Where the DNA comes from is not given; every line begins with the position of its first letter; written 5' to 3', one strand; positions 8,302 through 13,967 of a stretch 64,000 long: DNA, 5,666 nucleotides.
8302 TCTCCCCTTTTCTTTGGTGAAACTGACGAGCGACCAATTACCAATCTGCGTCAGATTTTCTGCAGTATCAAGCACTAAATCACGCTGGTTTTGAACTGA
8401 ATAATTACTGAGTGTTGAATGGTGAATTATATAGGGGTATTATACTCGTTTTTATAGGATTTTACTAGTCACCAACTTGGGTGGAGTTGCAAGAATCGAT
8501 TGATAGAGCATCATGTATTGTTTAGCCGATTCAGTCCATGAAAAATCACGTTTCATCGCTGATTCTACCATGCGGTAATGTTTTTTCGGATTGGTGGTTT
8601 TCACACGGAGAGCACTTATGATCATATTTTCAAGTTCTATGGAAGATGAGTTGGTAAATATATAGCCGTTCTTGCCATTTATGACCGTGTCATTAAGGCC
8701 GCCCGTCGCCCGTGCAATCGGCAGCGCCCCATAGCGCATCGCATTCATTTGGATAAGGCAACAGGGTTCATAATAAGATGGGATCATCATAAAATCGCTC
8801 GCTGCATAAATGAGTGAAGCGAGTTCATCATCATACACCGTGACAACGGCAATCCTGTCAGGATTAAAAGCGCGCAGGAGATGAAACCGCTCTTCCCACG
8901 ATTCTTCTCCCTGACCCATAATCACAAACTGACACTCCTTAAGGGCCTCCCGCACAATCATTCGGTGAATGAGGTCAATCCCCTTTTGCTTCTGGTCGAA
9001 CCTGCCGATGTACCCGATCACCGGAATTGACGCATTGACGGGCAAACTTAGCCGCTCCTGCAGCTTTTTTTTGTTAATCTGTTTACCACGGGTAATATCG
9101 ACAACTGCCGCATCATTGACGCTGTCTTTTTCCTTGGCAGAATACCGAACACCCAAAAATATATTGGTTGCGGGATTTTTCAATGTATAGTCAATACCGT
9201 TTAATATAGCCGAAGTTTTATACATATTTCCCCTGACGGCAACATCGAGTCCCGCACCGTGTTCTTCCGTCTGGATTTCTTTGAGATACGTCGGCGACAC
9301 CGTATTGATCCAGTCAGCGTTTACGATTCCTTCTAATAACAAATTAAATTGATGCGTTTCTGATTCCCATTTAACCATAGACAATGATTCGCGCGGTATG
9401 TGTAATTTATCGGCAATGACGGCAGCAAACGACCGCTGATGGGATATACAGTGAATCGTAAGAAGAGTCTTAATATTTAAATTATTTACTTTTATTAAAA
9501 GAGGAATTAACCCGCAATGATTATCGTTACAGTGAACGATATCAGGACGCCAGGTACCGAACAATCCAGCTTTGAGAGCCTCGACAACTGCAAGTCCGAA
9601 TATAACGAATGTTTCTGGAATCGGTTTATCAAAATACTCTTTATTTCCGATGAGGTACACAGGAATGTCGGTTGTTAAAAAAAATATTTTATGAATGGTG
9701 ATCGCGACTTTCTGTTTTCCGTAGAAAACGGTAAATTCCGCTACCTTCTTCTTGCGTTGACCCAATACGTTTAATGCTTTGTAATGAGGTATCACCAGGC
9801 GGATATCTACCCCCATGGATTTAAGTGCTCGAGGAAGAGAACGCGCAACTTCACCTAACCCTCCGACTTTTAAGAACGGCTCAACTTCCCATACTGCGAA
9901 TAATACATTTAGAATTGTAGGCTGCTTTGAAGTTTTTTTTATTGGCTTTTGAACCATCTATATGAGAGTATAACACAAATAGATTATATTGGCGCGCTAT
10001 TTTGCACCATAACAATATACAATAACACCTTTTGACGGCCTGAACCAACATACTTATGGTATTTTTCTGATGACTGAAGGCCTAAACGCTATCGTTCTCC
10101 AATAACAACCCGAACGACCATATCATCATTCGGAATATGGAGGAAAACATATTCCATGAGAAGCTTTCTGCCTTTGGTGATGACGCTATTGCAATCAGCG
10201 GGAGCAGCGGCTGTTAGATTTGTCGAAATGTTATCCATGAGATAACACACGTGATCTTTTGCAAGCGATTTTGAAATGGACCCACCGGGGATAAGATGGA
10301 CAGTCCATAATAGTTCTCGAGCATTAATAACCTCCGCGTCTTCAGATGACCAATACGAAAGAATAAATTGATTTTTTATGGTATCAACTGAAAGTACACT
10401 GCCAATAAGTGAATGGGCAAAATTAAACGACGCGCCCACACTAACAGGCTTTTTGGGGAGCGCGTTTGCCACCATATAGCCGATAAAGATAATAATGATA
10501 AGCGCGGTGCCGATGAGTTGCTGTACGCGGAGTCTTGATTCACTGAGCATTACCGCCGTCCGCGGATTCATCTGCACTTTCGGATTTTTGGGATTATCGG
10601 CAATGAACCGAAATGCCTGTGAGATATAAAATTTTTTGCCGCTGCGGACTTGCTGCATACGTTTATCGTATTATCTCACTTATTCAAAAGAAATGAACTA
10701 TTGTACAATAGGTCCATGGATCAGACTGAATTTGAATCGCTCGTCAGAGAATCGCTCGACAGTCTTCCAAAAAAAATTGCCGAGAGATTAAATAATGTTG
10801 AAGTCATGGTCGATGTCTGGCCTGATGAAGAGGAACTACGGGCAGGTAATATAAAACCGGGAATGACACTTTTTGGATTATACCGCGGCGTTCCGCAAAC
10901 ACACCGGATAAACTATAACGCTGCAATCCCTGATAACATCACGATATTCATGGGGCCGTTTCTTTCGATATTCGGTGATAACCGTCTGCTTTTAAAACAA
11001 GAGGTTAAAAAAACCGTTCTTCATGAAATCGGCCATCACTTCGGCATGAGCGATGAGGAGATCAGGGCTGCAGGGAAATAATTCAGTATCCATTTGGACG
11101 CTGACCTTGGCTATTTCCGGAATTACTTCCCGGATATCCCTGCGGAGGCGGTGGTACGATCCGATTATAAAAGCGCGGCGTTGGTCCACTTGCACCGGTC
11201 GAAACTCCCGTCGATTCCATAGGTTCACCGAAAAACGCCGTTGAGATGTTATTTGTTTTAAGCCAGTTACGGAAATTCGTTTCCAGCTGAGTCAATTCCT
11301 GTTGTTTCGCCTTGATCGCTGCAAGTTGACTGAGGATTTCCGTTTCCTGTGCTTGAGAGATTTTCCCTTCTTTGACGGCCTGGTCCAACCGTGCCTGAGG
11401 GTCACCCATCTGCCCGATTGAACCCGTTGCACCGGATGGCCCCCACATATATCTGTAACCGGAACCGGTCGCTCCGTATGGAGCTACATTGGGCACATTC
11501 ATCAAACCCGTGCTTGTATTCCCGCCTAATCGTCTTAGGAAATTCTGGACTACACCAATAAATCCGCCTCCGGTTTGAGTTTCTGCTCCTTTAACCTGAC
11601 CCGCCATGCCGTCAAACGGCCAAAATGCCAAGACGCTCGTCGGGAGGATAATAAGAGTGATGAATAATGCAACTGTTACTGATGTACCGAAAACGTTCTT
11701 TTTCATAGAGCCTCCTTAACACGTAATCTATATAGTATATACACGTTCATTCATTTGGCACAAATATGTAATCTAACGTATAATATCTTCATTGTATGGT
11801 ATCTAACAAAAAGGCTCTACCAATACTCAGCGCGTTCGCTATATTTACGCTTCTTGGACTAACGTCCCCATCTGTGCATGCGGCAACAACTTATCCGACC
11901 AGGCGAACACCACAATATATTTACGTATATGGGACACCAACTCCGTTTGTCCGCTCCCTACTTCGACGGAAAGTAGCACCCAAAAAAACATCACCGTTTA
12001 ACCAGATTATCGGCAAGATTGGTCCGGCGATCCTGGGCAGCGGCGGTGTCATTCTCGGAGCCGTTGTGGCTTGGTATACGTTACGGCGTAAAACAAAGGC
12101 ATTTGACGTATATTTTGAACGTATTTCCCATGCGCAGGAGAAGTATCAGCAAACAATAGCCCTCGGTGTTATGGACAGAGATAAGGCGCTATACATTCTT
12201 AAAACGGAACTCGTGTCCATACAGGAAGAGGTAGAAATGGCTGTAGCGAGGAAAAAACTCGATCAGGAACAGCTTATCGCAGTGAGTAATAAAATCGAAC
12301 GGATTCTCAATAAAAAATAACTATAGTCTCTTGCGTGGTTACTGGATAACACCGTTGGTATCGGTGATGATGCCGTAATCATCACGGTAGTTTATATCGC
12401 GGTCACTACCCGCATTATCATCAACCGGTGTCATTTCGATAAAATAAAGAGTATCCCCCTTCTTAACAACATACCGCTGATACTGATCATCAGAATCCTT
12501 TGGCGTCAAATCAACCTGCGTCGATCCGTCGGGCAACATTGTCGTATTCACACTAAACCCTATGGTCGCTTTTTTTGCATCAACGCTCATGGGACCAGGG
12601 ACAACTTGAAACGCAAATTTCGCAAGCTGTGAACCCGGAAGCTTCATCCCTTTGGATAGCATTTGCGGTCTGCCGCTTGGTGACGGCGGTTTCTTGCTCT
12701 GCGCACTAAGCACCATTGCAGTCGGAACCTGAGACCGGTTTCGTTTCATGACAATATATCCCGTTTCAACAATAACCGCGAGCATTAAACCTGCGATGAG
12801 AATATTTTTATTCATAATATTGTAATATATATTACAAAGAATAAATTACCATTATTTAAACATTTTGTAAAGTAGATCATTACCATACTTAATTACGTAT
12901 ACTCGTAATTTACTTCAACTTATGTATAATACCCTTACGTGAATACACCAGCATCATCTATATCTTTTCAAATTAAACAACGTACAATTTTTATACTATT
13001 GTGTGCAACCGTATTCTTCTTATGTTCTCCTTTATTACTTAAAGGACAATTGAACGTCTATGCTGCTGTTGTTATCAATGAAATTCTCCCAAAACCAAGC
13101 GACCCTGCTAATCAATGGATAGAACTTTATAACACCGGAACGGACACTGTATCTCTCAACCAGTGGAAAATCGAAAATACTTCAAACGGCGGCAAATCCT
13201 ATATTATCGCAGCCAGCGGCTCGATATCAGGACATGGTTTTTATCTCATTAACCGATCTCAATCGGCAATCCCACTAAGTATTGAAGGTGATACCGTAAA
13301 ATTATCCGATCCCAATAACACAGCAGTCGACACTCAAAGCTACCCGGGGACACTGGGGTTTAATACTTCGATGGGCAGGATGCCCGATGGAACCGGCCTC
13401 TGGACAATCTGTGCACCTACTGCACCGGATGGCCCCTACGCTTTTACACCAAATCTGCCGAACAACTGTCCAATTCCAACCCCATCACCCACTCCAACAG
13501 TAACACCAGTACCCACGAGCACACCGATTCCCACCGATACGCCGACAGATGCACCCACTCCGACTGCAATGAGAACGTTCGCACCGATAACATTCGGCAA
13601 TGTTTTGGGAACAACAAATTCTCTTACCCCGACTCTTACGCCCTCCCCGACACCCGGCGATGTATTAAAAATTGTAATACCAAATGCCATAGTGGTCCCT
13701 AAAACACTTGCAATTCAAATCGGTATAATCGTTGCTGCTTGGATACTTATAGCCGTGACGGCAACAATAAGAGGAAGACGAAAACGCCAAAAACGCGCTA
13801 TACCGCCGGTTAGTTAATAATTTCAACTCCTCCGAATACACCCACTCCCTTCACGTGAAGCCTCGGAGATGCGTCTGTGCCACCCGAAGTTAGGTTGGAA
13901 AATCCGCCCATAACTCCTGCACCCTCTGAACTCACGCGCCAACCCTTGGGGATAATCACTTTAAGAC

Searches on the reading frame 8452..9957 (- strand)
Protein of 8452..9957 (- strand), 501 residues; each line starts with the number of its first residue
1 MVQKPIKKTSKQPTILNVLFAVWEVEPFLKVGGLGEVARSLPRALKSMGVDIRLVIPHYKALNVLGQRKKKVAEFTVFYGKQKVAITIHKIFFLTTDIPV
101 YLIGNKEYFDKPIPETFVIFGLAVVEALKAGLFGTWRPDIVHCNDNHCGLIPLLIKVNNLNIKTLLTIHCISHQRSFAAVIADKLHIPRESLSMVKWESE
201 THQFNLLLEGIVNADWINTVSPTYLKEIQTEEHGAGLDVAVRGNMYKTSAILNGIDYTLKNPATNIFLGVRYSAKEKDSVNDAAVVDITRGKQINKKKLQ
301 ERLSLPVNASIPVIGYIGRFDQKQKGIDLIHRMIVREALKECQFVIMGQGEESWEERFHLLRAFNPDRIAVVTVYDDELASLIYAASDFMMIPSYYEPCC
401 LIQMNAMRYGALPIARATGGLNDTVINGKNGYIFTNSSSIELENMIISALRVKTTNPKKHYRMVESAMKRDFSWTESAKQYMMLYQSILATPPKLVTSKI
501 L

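Call 65: search_protein_families(library=pfam, proteins=[window:8452-9957:-], max_evalue=0.001)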
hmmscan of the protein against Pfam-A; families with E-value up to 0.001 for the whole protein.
window:8452-9957:- (501 aa): 5 families
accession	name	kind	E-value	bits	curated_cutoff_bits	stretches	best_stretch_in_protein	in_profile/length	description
PF08323.17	Glyco_transf_5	-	1.8e-53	182.2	22.7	1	17-240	1-236/239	Starch synthase catalytic domain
PF00534.26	Glycos_transf_1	-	1e-18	67.9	26.4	1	310-468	14-170/172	Glycosyl transferases group 1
PF13692.12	Glyco_trans_1_4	-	7.3e-17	62.4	27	1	312-450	2-140/142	Glycosyl transferases group 1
PF13439.12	Glyco_transf_4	-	7e-07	29.9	28.5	1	31-226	1-146/170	Glycosyltransferase Family 4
PF13579.12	Glyco_trans_4_4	-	0.00082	20.2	29.7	0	131-173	65-106/158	Glycosyl transferase 4-like domain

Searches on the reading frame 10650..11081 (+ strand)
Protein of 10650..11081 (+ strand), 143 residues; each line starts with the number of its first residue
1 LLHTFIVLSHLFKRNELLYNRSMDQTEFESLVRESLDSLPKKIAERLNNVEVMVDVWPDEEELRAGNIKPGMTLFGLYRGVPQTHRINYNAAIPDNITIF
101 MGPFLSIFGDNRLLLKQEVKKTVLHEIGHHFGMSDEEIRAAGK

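Call 65: search_protein_families(library=pfam, proteins=[window:10650-11081:+], max_evalue=0.001)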
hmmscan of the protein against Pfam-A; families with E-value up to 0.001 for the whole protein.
window:10650-11081:+ (143 aa): 1 family
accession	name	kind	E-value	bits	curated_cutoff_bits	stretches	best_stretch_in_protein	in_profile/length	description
PF06262.17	Zincin_1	-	5.7e-26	90.8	22.4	1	47-141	1-95/97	Zincin-like metallopeptidase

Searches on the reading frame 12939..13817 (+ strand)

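Call 65: search_protein_families(library=pfam, proteins=[window:12939-13817:+], max_evalue=0.001)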
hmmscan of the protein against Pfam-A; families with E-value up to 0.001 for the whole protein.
window:12939-13817:+ (292 aa): 1 family
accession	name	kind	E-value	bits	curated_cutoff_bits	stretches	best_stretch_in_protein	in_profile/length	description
PF00932.25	LTD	-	1.7e-15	57.8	34.3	1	42-135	6-107/109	Lamin Tail Domain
